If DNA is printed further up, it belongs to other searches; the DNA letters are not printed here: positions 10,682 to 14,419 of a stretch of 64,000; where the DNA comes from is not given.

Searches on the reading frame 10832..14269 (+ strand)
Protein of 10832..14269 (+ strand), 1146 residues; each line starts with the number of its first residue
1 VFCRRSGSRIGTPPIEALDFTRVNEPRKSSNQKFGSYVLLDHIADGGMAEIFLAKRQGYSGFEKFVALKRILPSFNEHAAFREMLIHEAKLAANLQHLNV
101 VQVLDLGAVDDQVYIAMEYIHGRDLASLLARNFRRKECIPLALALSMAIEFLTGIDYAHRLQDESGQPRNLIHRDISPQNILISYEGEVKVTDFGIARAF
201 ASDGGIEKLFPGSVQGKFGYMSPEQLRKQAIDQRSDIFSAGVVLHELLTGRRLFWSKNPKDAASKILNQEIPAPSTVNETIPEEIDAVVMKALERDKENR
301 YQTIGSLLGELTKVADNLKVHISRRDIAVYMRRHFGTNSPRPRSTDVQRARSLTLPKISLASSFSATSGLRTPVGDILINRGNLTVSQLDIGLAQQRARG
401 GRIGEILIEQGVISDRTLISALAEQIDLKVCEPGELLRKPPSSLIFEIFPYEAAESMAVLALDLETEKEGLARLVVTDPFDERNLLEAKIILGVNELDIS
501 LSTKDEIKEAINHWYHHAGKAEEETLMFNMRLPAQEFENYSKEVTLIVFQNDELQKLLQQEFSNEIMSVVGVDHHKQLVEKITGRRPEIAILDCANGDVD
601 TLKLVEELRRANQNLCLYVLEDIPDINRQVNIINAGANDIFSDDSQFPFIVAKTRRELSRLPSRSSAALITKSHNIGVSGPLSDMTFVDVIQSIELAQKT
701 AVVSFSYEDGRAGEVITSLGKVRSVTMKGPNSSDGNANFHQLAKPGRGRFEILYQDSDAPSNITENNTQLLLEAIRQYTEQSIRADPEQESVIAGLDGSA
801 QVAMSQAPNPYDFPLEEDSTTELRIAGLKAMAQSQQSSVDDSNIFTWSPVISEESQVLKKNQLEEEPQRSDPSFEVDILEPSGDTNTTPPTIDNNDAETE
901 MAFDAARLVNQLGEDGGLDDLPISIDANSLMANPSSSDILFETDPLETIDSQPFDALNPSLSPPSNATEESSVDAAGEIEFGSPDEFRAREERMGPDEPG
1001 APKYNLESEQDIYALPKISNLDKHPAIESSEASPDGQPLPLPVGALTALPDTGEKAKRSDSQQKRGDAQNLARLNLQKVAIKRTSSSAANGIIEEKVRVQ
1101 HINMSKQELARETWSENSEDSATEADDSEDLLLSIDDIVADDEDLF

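Call 28: search_protein_families(library=ncbifam, proteins=[window:10832-14269:+], max_evalue=1e-8)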
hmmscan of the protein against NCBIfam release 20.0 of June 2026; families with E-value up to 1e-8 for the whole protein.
window:10832-14269:+ (1146 aa): 13 families
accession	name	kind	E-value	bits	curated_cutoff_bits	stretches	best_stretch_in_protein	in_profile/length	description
NF033483.0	PknB_PASTA_kin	equivalog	3.2e-75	254.2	450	1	37-321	9-275/563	Stk1 family PASTA domain-containing Ser/Thr kinase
NF052427.1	StpK7MSMEG_1200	equivalog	1.2e-41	142.9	900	1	32-324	4-277/601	serine/threonine protein kinase StpK7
NF047741.1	antiphage_MADS6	equivalog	8.7e-36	123.6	460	2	169-317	318-463/612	methylation-associated defense system protein kinase MAD6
NF009651.0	PRK13184.1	equivalog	1.2e-33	116.2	839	1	36-312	3-288/932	serine/threonine-protein kinase PknD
TIGR03903.1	TOMM_kin_cyc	equivalog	7.8e-20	70.4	705.75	1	73-300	13-233/1267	TOMM system kinase/cyclase fusion protein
NF038150.1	lanthi_synth_IV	equivalog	5.6e-19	68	650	1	80-317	234-459/851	class IV lanthionine synthetase LanL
NF053729.1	c-di-GMP_motif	domain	5.4e-15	54.9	38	1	374-425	2-53/53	cyclic di-GMP-binding domain-containing protein, MshE-related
NF033442.0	BREX_PglW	equivalog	9.7e-14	50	990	1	29-318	198-490/1391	BREX system serine/threonine kinase PglW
NF053615.1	SerThrKinAfsKStmc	equivalog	6.1e-13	48.3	1300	1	32-298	10-252/809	protein serine/threonine kinase AfsK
NF043056.1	T4SS_LegK1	equivalog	5.9e-12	44.9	550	1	82-248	122-284/516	Dot/Icm T4SS effector kinase LegK1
NF008411.1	PRK11234.1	equivalog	4.4e-11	41.9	1170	1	371-534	480-636/723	cyclic di-3',5'-guanylate-activated glycosyltransferase NfrB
NF012033.0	PRK15489.1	equivalog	5.5e-11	41.3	537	1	370-517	489-629/703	glycosyl transferase family protein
NF038151.1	lanthi_synth_III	equivalog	5.9e-10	38.2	575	1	83-297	268-474/833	class III lanthionine synthetase LanKC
